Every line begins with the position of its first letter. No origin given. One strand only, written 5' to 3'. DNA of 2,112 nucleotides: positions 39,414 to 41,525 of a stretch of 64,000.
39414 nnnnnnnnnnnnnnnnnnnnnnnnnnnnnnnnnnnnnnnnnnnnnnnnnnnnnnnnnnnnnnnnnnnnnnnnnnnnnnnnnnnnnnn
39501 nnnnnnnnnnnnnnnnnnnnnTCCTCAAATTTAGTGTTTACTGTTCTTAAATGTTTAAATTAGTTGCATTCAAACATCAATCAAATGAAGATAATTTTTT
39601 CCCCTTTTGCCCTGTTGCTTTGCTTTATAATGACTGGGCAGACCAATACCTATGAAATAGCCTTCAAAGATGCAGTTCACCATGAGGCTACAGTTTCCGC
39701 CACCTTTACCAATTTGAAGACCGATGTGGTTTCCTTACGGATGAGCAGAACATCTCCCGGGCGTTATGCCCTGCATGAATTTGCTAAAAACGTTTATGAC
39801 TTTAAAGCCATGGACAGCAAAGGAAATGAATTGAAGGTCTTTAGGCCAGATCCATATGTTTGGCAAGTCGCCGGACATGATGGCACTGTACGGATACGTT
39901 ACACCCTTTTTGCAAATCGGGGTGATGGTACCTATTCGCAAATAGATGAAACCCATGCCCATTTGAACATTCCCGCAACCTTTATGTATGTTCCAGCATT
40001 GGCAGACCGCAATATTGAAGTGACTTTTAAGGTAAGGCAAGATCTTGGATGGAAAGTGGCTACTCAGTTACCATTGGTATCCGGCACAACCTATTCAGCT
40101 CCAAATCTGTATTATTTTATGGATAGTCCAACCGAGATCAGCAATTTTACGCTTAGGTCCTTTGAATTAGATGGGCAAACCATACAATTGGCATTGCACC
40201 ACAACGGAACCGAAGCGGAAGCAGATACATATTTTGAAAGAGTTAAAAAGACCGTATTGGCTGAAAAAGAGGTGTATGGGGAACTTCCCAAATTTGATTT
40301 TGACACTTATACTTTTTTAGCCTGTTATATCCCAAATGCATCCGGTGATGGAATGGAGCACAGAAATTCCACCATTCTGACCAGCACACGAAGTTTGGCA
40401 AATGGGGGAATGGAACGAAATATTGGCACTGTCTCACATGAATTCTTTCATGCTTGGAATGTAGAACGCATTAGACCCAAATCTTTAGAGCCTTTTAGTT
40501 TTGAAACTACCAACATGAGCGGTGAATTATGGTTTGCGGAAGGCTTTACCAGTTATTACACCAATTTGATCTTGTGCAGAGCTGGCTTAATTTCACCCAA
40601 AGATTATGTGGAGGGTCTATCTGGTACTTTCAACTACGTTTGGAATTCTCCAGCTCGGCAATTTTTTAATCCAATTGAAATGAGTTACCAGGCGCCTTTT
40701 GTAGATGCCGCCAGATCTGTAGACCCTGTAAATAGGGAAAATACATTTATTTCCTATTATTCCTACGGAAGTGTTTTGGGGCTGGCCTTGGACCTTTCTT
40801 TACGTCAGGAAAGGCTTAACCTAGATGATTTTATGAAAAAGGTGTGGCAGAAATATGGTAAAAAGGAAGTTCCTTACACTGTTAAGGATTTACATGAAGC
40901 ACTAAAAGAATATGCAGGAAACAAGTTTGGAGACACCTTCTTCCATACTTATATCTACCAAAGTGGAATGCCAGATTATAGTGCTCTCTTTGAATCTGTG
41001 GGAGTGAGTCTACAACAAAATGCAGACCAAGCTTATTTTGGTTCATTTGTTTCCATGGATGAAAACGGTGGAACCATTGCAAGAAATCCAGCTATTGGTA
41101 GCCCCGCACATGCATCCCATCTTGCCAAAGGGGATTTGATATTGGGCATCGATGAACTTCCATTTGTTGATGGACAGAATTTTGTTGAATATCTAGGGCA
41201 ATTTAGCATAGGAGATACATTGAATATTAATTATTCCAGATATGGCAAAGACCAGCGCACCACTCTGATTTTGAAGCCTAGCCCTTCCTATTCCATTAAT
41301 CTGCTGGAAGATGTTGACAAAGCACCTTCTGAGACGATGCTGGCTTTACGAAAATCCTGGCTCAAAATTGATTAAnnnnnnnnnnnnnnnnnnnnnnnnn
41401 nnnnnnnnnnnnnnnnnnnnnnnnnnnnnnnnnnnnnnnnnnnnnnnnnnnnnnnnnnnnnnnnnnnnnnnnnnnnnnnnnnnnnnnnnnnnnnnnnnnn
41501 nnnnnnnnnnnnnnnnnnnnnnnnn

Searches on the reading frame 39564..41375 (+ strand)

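Call 105: search_protein_families(library=pfam, proteins=[window:39564-41375:+], max_evalue=0.000001)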
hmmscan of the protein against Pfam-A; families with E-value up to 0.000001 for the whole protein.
window:39564-41375:+ (603 aa): 3 families
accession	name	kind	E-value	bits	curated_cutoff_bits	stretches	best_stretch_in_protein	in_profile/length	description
PF17899.6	Peptidase_M61_N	-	7.5e-47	159.9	23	1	29-194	1-168/168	Peptidase M61 N-terminal domain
PF05299.18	Peptidase_M61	-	2.1e-33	115.7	22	1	287-404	3-117/118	M61 glycyl aminopeptidase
PF13180.12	PDZ_2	-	7.1e-10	39.5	27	1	480-568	4-78/80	PDZ domain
